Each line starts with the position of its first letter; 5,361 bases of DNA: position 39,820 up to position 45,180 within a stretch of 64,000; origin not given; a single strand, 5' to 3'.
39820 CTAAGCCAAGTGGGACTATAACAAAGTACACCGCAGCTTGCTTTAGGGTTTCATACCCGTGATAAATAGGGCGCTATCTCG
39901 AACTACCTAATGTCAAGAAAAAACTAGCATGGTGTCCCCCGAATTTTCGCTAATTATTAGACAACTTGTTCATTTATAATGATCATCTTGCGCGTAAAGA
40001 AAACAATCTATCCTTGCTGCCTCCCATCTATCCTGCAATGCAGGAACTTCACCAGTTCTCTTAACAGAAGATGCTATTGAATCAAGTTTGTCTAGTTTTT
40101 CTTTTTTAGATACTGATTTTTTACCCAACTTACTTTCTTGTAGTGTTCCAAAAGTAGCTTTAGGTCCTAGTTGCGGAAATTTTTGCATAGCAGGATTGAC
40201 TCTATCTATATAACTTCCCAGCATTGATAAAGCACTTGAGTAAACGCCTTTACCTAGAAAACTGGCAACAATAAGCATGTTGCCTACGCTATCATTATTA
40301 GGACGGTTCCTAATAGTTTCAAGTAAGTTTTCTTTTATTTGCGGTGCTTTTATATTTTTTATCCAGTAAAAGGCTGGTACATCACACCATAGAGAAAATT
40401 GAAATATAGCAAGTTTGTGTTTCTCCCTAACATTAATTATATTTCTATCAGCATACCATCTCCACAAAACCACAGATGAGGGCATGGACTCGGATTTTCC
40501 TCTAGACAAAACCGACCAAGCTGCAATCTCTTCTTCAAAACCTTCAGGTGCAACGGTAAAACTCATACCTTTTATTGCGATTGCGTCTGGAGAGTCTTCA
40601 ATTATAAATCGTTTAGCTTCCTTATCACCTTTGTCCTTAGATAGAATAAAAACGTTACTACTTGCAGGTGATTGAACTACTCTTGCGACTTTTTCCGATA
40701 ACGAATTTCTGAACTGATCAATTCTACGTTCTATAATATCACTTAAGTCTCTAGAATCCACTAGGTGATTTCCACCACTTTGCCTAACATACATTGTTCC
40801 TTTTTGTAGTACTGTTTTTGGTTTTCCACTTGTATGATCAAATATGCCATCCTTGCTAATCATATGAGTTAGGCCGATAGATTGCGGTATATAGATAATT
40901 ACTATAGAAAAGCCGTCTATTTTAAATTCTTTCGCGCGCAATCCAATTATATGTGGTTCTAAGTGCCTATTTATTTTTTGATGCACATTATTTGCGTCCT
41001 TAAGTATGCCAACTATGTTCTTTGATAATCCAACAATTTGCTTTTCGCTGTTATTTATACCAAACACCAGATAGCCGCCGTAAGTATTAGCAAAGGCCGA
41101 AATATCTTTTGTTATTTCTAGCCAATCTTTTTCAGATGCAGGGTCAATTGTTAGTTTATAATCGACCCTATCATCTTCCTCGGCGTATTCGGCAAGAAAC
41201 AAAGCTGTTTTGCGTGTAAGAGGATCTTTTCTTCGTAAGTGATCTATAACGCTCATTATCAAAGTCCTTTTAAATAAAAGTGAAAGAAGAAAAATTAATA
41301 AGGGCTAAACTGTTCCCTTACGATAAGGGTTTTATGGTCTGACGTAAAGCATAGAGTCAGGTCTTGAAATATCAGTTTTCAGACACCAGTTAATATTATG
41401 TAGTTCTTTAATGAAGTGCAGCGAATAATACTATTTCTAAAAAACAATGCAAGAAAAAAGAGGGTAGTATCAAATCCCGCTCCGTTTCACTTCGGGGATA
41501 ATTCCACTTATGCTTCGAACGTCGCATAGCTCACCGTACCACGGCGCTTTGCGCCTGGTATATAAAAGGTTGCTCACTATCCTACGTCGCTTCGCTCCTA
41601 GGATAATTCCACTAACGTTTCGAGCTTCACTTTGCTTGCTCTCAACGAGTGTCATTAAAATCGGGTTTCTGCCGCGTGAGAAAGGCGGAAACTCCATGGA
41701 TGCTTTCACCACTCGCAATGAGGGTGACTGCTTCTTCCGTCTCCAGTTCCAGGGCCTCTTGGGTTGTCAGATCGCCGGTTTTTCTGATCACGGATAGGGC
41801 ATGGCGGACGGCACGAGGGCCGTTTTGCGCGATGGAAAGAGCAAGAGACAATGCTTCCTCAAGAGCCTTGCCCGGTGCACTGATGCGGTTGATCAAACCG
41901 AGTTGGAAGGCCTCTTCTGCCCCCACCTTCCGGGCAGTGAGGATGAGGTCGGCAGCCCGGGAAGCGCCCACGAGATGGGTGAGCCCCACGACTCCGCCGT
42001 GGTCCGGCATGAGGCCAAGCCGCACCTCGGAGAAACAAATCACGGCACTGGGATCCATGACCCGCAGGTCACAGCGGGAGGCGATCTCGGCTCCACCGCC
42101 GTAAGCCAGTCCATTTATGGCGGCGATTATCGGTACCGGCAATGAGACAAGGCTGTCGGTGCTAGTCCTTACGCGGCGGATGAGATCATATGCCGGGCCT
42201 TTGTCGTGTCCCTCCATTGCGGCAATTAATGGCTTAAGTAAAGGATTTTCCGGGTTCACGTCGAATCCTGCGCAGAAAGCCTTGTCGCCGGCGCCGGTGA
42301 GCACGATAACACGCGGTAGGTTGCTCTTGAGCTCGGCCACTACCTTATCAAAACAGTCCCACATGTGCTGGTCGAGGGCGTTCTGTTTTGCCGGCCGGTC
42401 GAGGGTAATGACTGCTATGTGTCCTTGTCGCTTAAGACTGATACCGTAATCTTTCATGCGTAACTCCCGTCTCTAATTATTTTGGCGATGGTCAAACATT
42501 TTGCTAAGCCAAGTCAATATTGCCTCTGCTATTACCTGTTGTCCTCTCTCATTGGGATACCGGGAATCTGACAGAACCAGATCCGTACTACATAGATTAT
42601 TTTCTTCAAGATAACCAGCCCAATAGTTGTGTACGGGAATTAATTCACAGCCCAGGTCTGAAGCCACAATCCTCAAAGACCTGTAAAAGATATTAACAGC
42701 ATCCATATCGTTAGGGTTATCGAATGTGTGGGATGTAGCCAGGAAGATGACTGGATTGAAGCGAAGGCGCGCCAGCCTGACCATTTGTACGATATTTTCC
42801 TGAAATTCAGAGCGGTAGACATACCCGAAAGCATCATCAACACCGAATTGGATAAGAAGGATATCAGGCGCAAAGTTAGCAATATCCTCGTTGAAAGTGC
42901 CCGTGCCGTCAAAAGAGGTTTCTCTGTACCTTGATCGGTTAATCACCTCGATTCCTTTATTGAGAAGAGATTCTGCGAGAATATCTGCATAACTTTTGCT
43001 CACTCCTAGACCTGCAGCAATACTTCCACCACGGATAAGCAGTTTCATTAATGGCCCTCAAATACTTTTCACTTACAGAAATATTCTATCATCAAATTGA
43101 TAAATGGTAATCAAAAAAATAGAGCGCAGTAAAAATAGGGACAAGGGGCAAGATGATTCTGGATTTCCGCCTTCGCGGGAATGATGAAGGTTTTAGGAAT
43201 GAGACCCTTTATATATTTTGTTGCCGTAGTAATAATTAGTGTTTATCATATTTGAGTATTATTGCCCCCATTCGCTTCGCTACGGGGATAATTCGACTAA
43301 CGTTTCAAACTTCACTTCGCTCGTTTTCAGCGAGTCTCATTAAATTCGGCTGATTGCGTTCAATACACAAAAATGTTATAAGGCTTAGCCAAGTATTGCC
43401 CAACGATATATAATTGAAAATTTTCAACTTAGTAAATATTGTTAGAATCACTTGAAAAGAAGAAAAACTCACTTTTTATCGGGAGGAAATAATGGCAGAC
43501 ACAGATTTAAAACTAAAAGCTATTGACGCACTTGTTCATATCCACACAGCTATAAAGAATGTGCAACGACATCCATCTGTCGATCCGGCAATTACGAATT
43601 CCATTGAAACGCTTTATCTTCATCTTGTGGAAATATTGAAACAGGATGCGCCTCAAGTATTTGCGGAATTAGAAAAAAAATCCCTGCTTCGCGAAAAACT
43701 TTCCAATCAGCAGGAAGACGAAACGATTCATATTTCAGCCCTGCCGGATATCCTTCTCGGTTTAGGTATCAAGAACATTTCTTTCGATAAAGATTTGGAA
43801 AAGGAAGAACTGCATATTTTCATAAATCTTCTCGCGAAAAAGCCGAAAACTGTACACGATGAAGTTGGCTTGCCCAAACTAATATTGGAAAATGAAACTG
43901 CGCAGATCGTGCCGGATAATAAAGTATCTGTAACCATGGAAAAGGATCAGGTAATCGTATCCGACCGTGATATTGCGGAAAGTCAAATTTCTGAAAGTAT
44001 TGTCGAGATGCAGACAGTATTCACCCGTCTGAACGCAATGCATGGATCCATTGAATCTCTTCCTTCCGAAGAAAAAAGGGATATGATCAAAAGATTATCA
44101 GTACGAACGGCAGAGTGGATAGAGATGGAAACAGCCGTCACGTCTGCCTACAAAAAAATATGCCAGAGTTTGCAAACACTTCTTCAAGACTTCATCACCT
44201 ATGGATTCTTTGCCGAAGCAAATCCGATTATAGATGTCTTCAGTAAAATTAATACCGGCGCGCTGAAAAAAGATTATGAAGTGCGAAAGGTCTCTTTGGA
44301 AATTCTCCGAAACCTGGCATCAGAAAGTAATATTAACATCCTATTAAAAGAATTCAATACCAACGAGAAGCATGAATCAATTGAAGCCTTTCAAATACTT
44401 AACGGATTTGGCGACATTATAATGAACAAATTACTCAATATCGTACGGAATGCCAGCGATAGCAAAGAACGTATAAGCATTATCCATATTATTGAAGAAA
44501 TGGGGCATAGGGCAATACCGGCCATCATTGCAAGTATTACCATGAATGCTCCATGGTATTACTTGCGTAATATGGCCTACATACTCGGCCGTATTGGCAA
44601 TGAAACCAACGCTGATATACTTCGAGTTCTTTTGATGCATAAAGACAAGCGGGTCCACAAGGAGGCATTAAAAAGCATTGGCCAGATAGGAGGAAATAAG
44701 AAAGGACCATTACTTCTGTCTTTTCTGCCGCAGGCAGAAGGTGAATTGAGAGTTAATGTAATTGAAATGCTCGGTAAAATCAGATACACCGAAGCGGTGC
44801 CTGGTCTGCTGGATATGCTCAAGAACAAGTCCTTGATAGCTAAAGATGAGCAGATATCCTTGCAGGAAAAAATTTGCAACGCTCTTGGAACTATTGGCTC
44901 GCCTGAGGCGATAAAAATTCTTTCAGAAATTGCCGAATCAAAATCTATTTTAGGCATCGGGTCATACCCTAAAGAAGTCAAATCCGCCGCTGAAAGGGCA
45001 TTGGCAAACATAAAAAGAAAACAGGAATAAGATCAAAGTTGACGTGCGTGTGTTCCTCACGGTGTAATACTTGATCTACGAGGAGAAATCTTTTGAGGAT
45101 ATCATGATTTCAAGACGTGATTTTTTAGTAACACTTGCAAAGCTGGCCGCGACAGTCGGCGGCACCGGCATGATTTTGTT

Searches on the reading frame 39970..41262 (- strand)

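Call 9: search_protein_families(library=pfam, proteins=[window:39970-41262:-], max_evalue=0.001)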
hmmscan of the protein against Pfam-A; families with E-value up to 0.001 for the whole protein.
window:39970-41262:- (430 aa): 1 family
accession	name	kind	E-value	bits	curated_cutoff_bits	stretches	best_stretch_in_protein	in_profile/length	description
PF04326.19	SLFN_AlbA_2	-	1.8e-18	67.6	25.3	1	29-166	1-115/118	Schlafen, AlbA_2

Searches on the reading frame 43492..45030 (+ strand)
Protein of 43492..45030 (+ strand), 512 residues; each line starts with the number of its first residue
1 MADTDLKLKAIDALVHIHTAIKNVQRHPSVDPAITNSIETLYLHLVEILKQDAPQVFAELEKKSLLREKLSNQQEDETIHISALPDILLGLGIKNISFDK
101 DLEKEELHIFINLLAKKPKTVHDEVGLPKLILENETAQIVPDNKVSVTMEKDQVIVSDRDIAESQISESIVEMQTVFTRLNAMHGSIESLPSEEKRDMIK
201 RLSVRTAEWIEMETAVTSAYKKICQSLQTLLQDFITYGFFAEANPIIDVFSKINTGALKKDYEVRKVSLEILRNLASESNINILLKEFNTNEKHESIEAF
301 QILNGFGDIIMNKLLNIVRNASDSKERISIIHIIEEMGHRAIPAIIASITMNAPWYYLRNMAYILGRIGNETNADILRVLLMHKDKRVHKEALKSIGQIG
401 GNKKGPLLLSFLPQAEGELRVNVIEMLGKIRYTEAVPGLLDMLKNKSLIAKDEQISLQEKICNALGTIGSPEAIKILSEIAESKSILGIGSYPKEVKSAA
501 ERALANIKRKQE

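Call 50: search_protein_families(library=pfam, proteins=[window:43492-45030:+], max_evalue=0.00001)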
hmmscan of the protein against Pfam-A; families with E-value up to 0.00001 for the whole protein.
window:43492-45030:+ (512 aa): 2 families
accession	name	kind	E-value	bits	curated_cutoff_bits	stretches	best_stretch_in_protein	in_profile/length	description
PF13646.12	HEAT_2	-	7.8e-21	74.6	27.7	2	406-484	2-74/88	HEAT repeats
PF03130.22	HEAT_PBS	-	2.6e-07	30.9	20.9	0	464-480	8-24/27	PBS lyase HEAT-like repeat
